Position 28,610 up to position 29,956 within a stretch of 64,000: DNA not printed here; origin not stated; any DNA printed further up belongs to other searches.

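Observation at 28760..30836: Low-GC island after gatA: DUF262 ParB-like protein coupled to a HEPN-motif protein, plus two small coupled genes (candidate defence module)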

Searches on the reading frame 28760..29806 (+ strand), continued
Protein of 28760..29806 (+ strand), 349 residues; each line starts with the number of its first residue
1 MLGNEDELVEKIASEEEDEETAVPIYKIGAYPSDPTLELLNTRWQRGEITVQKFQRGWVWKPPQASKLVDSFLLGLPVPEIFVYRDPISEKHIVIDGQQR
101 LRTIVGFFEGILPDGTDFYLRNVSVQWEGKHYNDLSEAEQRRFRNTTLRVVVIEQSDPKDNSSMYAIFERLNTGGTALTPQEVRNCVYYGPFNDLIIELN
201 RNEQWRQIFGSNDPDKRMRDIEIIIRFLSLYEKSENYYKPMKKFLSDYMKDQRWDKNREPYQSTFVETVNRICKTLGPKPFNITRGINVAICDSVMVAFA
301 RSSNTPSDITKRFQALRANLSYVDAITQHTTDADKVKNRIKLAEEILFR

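Call 55: predict_structure(alignment_id=A3)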
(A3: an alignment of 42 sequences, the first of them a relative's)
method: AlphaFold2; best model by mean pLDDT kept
length: 349 residues; sequences in the alignment: 42
mean_pLDDT: 79.2   pTM: 0.64
mean pLDDT of the five models: 79.2, 78.9, 76.2, 76.1, 73.4
residues with pLDDT >= 90: 160; 70-90: 106; 50-70: 32; < 50: 51
segments of 3 or more residues with pLDDT < 50: 1-27, 168-187
pLDDT, mean of each block of 10 residues (from residue 1): 33 31 44 92 93 60 92 90 80 82 93 88 96 97 95 68 50 40 45 85 88 73 90 90 78 85 96 93 71 95 95 95 85 90 96
secondary structure, 60 per line:
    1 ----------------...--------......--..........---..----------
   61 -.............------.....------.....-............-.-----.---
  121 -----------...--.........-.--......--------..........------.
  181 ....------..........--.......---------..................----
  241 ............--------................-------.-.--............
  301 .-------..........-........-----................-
elements in order: E28-33 H37-45 H62-74 E81-85 E92-96 H98-109 H137-145 E150-155 H164-173 H180-184 H191-200 H203-209 H219-236 H241-252 H261-276 H289-301 H309-318 H320-327 H333-348

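Call 59: fold_search(model_id=the predicted structure, library=pdb)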
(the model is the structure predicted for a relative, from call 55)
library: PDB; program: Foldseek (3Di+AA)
matches with E <= 10: 164; with E <= 0.001: 1
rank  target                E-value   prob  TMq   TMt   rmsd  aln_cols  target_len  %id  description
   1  7p9k_A                6.6e-04  1.00  0.27  0.19  13.4       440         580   12  BrxU, GmrSD-family Type IV restriction enzyme (released 2021-12-08)
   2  6jiv_A                2.8e-03  0.96  0.24  0.16  18.8       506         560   11  SspE crystal structure (released 2020-03-25)
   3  7p9m_A                3.2e-03  0.94  0.24  0.18  14.1       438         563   14  BrxU, GmrSD-family Type IV restriction enzyme (released 2021-12-08)
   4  5k5d_B                4.9e-03  0.98  0.27  0.33  11.6       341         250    9  Structure of the C2221 form of Pnob8-like ParB-N domain (released 2016-06-15)
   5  6sdk_B                6.9e-03  0.98  0.22  0.36  15.6       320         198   10  Crystal structure of bacterial ParB dimer bound to CDP (released 2019-10-23)
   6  6sdk_A                1.3e-02  0.96  0.22  0.36  15.9       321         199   10  Crystal structure of bacterial ParB dimer bound to CDP (released 2019-10-23)
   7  7ng0                  1.3e-02  0.96  0.21  0.34  16.4       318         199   10  Crystal structure of N- and C-terminally truncated Geobacillus thermoleovorans nucleoid occlusion protein Noc (released 2021-02-17)
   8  6jiv_C                1.4e-02  0.87  0.25  0.17  18.4       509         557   10  SspE crystal structure (released 2020-03-25)
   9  5k5d_C                1.6e-02  0.90  0.26  0.32  11.2       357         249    8  Structure of the C2221 form of Pnob8-like ParB-N domain (released 2016-06-15)
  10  7ol9_B                1.8e-02  0.87  0.20  0.32  14.5       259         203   10  Crystal structure of C-terminally truncated Bacillus subtilis nucleoid occlusion protein (Noc) complexed to the Noc-bi (released 2022-03-09)
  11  8qa9_B                2.6e-02  0.94  0.27  0.39   9.8       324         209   13  Crystal structure of the RK2 plasmid encoded co-complex of the C-terminally truncated transcriptional repressor protei (released 2024-02-21)
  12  5k5d_A                2.6e-02  0.87  0.26  0.33  12.6       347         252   10  Structure of the C2221 form of Pnob8-like ParB-N domain (released 2016-06-15)
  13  5k5a                  2.8e-02  0.87  0.26  0.32  13.4       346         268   10  Structure of the pNOB8-like ParB N-domain (released 2016-06-15)
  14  7bm8_A                3.0e-02  0.92  0.21  0.37  15.6       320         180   10  Crystal structure of the C-terminally truncated chromosome-partitioning protein ParB from Caulobacter crescentus compl (released 2021-04-28)
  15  8qa8_F                3.7e-02  0.63  0.17  0.28  17.1       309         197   13  Crystal structure of the C-terminally truncated transcriptional repressor protein KorB from the RK2 plasmid complexed  (released 2024-02-21)
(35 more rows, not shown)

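Call 65: search_dna_similar(query=window:28760-29806:+, collection=phages, mode=protein, max_rows=15, max_evalue=0.00001)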
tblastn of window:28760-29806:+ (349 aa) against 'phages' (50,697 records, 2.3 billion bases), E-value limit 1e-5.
Records with a match: 54; places in all: 54; records where one place covers at least 80% of the query: 2.
Best place of each record, by identity: <60% 54.
By first word of the organism name: Moraxella 9; Citrobacter 8; Enterobacter 7; Vibrio 5; Escherichia 5; Klebsiella 3; Peduovirus 2; Flavobacterium 2; Brevibacillus 2; Sphingomonas 2; and 7 more.
By host as written in the record: Moraxella catarrhalis 9; - 8; Citrobacter freundii 3; Citrobacter sp. 3; Klebsiella pneumoniae ST16-OXA48 2; Flavobacterium sp. LMO6 2; Brevibacillus laterosporus 2; Sphingomonas paucimobilis, Felix d'Herelle Reference Center for Phages host ... 2; and 21 more.
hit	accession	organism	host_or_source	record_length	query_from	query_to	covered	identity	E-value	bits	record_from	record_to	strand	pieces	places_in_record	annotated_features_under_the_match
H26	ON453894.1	Akkermansia phage Chambord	Akkermansia muciniphila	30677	17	348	95%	32.7%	2e-52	192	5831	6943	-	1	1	hypothetical protein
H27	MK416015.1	Klebsiella phage ST16-OXA48phi5.4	Klebsiella pneumoniae ST16-OXA48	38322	17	259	70%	32.3%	1e-27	119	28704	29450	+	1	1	hypothetical protein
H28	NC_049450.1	Klebsiella phage ST16-OXA48phi5.4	Klebsiella pneumoniae ST16-OXA48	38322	17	259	70%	32.3%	1e-27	119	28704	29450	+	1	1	DUF262 domain-containing protein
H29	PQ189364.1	Vibrio phage 10N.286.55.A5_PE003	Vibrio cyclitrophicus 10N.286.55.A5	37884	19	319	86%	25.3%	4e-21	100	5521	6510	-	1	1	hypothetical protein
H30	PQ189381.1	Vibrio phage 10N.286.55.E8_PE004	Vibrio cyclitrophicus 10N.286.55.E8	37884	19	288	77%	27.3%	2e-19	96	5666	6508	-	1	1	hypothetical protein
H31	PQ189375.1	Vibrio phage 10N.286.55.C7_PE004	Vibrio cyclitrophicus 10N.286.55.C7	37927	19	288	77%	27.0%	1e-19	96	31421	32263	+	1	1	hypothetical protein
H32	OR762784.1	Vibrio phage L9-1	Vibrio sp.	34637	35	250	62%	33.2%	7e-22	102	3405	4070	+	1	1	hypothetical protein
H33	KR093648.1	Moraxella phage Mcat24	Moraxella catarrhalis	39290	26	257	66%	30.4%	2e-21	101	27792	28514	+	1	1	hypothetical protein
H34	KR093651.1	Moraxella phage Mcat27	Moraxella catarrhalis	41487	26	257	66%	30.4%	2e-21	101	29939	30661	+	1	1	hypothetical protein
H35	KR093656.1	Moraxella phage Mcat32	Moraxella catarrhalis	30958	26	257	66%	30.4%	2e-21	101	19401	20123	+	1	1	hypothetical protein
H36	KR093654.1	Moraxella phage Mcat30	Moraxella catarrhalis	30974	26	257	66%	30.4%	2e-21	101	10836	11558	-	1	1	hypothetical protein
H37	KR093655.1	Moraxella phage Mcat31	Moraxella catarrhalis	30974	26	257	66%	30.4%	2e-21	101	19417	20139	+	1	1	hypothetical protein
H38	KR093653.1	Moraxella phage Mcat29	Moraxella catarrhalis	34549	26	257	66%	30.4%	2e-21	101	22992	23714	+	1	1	hypothetical protein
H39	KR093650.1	Moraxella phage Mcat26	Moraxella catarrhalis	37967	26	257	66%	30.4%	2e-21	101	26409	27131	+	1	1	hypothetical protein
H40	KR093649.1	Moraxella phage Mcat25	Moraxella catarrhalis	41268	26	257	66%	30.4%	2e-21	101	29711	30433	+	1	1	hypothetical protein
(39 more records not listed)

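Call 66: get_annotated_region(hit=H26, flank=2500)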
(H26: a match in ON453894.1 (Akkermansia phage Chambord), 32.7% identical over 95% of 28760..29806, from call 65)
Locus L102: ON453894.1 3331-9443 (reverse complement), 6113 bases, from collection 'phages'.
description: Akkermansia phage Chambord, partial genome.
organism: Akkermansia phage Chambord (NCBI taxid 2951966)
taxonomy: Viruses
host: Akkermansia muciniphila; source: feces; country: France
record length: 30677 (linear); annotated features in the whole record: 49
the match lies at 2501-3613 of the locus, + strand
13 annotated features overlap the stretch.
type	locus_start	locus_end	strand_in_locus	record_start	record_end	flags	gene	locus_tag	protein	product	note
CDS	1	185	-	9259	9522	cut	-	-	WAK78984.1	hypothetical protein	rasttk_feature_creation_tool=/opt/patric-common/ runtime/bin/phanotate version 1.5.0; ...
CDS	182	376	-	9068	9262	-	-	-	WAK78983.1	hypothetical protein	rasttk_feature_creation_tool=/opt/patric-common/ runtime/bin/phanotate version 1.5.0; ...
CDS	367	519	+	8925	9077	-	-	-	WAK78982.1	hypothetical protein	rasttk_feature_creation_tool=/opt/patric-common/ runtime/bin/phanotate version 1.5.0; ...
CDS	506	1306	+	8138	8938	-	-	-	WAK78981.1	transcriptional repressor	rasttk_feature_creation_tool=/opt/patric-common/ runtime/bin/phanotate version 1.5.0; HHpred against PHROGS v3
CDS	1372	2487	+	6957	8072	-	-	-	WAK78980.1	DNA methyltransferase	rasttk_feature_creation_tool=/opt/patric-common/ runtime/bin/phanotate version 1.5.0; HHpred against PHROGS v3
CDS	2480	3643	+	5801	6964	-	-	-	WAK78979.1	hypothetical protein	rasttk_feature_creation_tool=/opt/patric-common/ runtime/bin/phanotate version 1.5.0; ...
CDS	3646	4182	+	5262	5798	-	-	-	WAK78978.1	hypothetical protein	rasttk_feature_creation_tool=/opt/patric-common/ runtime/bin/phanotate version 1.5.0; ...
CDS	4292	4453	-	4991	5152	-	-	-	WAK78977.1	hypothetical protein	rasttk_feature_creation_tool=/opt/patric-common/ runtime/bin/phanotate version 1.5.0; ...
CDS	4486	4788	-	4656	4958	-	-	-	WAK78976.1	hypothetical protein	rasttk_feature_creation_tool=/opt/patric-common/ runtime/bin/phanotate version 1.5.0; ...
CDS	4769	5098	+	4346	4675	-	-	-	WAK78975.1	transcriptional repressor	rasttk_feature_creation_tool=/opt/patric-common/ runtime/bin/phanotate version 1.5.0; HHpred against PHROGS v3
CDS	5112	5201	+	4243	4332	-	-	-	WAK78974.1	hypothetical protein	rasttk_feature_creation_tool=/opt/patric-common/ runtime/bin/phanotate version 1.5.0; ...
CDS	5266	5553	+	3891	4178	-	-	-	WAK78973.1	hypothetical protein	rasttk_feature_creation_tool=/opt/patric-common/ runtime/bin/phanotate version 1.5.0; ...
CDS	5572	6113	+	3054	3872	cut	-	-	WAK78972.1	hypothetical protein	rasttk_feature_creation_tool=/opt/patric-common/ runtime/bin/phanotate version 1.5.0; ...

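Call 67: search_protein_families(library=pfam, proteins=[L102:3646-4179:+, L094:5066-5605:+, L095:1180-1752:+, L096:6057-6554:+, L100:1959-2450:+], max_evalue=0.01)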
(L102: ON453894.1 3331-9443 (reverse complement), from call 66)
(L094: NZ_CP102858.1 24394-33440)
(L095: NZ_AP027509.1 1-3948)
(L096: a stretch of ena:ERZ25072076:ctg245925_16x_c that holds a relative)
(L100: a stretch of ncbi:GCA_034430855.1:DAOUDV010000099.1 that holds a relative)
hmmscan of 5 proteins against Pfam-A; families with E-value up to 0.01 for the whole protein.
L102:3646-4179:+ (178 aa): 1 family
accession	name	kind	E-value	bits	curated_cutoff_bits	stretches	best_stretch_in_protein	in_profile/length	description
PF18735.6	HEPN_RiboL-PSP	-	5.3e-14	53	28.4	1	18-171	11-189/191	RiboL-PSP-HEPN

L094:5066-5605:+ (180 aa): 1 family
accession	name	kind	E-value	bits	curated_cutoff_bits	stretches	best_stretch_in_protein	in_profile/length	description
PF18735.6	HEPN_RiboL-PSP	-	2.9e-13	50.6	28.4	1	8-179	5-189/191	RiboL-PSP-HEPN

L095:1180-1752:+ (191 aa): 3 families
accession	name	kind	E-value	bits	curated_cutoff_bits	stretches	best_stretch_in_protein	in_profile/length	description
PF18735.6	HEPN_RiboL-PSP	-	5.3e-18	66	28.4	1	10-160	3-188/191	RiboL-PSP-HEPN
PF18739.6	HEPN_Apea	-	0.004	18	24.4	1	52-156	24-124/136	Apea-like HEPN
PF18730.6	HEPN_Cthe2314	-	0.0052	17.2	27.1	0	67-152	62-142/174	Cthe_2314-like HEPN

L096:6057-6554:+ (166 aa): 1 family
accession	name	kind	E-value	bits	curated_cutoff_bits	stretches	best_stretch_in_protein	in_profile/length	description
PF18735.6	HEPN_RiboL-PSP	-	0.00014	22.3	28.4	1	6-159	2-189/191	RiboL-PSP-HEPN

L100:1959-2450:+ (164 aa): 1 family
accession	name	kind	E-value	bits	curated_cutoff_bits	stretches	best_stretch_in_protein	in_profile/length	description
PF18735.6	HEPN_RiboL-PSP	-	0.00099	19.5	28.4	1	9-160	4-189/191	RiboL-PSP-HEPN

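Call 84: find_encoding_contigs(protein=P0063, flank=6000, max_places=1)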
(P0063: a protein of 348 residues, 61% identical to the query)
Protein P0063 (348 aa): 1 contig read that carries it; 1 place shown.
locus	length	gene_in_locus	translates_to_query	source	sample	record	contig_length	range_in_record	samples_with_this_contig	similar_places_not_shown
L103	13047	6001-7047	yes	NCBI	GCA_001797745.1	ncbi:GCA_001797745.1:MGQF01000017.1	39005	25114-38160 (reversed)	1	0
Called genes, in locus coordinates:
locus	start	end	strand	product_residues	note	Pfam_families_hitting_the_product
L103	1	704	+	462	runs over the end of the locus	PF00291:PALP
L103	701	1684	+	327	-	PF00586:AIRS, PF02769:AIRS_C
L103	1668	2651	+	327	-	PF01336:tRNA_anti-codon, PF01966:HD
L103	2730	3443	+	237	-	PF04555:XhoI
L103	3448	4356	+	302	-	PF01170:UPF0020 (faint), PF08241:Methyltransf_11 (faint), PF13649:Methyltransf_25 (faint), PF01555:N6_N4_Mtase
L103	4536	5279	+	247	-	-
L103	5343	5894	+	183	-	-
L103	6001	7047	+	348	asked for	PF03235:GmrSD_N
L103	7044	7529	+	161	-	PF18735:HEPN_RiboL-PSP (weak)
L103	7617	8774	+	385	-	PF02417:Chromate_transp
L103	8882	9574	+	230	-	PF00891:Methyltransf_2 (weak), PF01170:UPF0020 (weak), PF01209:Ubie_methyltran, PF13489:Methyltransf_23, PF13847:Methyltransf_31, PF08241:Methyltransf_11, PF08242:Methyltransf_12, PF13649:Methyltransf_25, +4 more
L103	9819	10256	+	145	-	-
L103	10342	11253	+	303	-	PF00561:Abhydrolase_1, PF12146:Hydrolase_4, PF12697:Abhydrolase_6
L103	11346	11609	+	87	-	PF08827:DUF1805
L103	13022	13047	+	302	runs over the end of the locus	PF00753:Lactamase_B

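Call 85: find_encoding_contigs(protein=P0085, flank=6000, max_places=1)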
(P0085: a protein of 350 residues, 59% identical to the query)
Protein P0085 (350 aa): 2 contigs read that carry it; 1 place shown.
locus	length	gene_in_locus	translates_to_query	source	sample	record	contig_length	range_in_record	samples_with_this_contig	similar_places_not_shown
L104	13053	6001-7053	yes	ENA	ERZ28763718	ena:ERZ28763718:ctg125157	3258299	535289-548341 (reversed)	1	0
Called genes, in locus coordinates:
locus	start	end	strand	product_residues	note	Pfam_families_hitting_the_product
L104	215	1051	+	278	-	PF02548:Pantoate_transf, PF01177:Asp_Glu_race (faint)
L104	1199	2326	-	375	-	PF13011:LZ_Tnp_IS481 (weak), PF13384:HTH_23 (weak), PF13518:HTH_28, PF13551:HTH_29 (weak), PF13565:HTH_32, PF00665:rve, PF13683:rve_3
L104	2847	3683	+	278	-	PF02569:Pantoate_ligase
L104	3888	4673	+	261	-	PF01975:SurE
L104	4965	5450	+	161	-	PF04978:MST, PF07609:DUF1572 (weak)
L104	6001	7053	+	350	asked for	PF03235:GmrSD_N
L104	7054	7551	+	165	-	PF18735:HEPN_RiboL-PSP (faint)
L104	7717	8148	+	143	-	PF13433:Peripla_BP_5, PF13458:Peripla_BP_6, PF01094:ANF_receptor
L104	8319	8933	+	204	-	PF01863:YgjP-like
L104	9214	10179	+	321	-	PF07143:AttH, PF17186:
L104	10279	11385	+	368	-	PF02805:Ada_Zn_binding, PF00165:HTH_AraC, PF12833:HTH_18, PF02870:Methyltransf_1N, PF01035:DNA_binding_1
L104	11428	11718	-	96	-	-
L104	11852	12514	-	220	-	PF00578:AhpC-TSA, PF08534:Redoxin, PF10417:1-cysPrx_C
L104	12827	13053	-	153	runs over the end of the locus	-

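Call 86: find_encoding_contigs(protein=P0109, flank=6000, max_places=1)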
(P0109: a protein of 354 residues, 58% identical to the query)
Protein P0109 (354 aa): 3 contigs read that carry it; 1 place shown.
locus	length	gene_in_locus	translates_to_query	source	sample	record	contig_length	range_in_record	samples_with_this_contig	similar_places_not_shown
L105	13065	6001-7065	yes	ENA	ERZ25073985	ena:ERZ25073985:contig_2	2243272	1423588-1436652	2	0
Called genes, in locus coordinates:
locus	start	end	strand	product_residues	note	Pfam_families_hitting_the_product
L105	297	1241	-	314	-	-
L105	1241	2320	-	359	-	-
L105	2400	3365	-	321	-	PF02086:MethyltransfD12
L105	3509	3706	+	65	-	-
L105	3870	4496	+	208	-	PF00440:TetR_N, PF17932:TetR_C_24 (faint)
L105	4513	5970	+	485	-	PF20695:UbiD_N, PF01977:UbiD, PF20696:UbiD_C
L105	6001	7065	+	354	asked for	PF03235:GmrSD_N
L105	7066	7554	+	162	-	PF18735:HEPN_RiboL-PSP (weak)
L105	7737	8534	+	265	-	PF00106:adh_short, PF08659:KR, PF13561:adh_short_C2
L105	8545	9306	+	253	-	PF00106:adh_short, PF13561:adh_short_C2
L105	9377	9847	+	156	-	PF01541:GIY-YIG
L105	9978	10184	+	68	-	PF10049:DUF2283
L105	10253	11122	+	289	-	PF01040:UbiA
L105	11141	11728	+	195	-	PF02441:Flavoprotein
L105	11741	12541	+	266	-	PF01209:Ubie_methyltran, PF13489:Methyltransf_23, PF13847:Methyltransf_31, PF08241:Methyltransf_11, PF08242:Methyltransf_12, PF13649:Methyltransf_25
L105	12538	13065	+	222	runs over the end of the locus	PF03070:TENA_THI-4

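Call 87: search_protein_families(library=pfam, proteins=[P0124, P0094, P0088, P0136], max_evalue=0.01)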
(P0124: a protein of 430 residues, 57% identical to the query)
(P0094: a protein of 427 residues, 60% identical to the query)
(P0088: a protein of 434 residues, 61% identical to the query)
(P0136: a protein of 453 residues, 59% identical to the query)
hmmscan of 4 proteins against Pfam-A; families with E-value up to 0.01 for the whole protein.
P0124 (430 aa): 1 family
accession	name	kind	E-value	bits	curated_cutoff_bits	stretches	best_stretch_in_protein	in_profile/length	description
PF03235.19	GmrSD_N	-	2.7e-27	96.6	33.2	1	126-271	5-198/199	GmrSD restriction endonuclease, N-terminal domain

P0094 (427 aa): 1 family
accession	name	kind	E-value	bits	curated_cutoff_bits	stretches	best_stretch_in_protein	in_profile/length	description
PF03235.19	GmrSD_N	-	1.2e-29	104.3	33.2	1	123-268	6-198/199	GmrSD restriction endonuclease, N-terminal domain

P0088 (434 aa): 1 family
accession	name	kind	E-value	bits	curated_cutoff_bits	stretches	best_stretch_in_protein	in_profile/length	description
PF03235.19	GmrSD_N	-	7.1e-28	98.5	33.2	1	127-275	3-198/199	GmrSD restriction endonuclease, N-terminal domain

P0136 (453 aa): 1 family
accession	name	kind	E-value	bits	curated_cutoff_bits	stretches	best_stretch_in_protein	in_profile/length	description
PF03235.19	GmrSD_N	-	3.1e-28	99.7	33.2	1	149-294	5-198/199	GmrSD restriction endonuclease, N-terminal domain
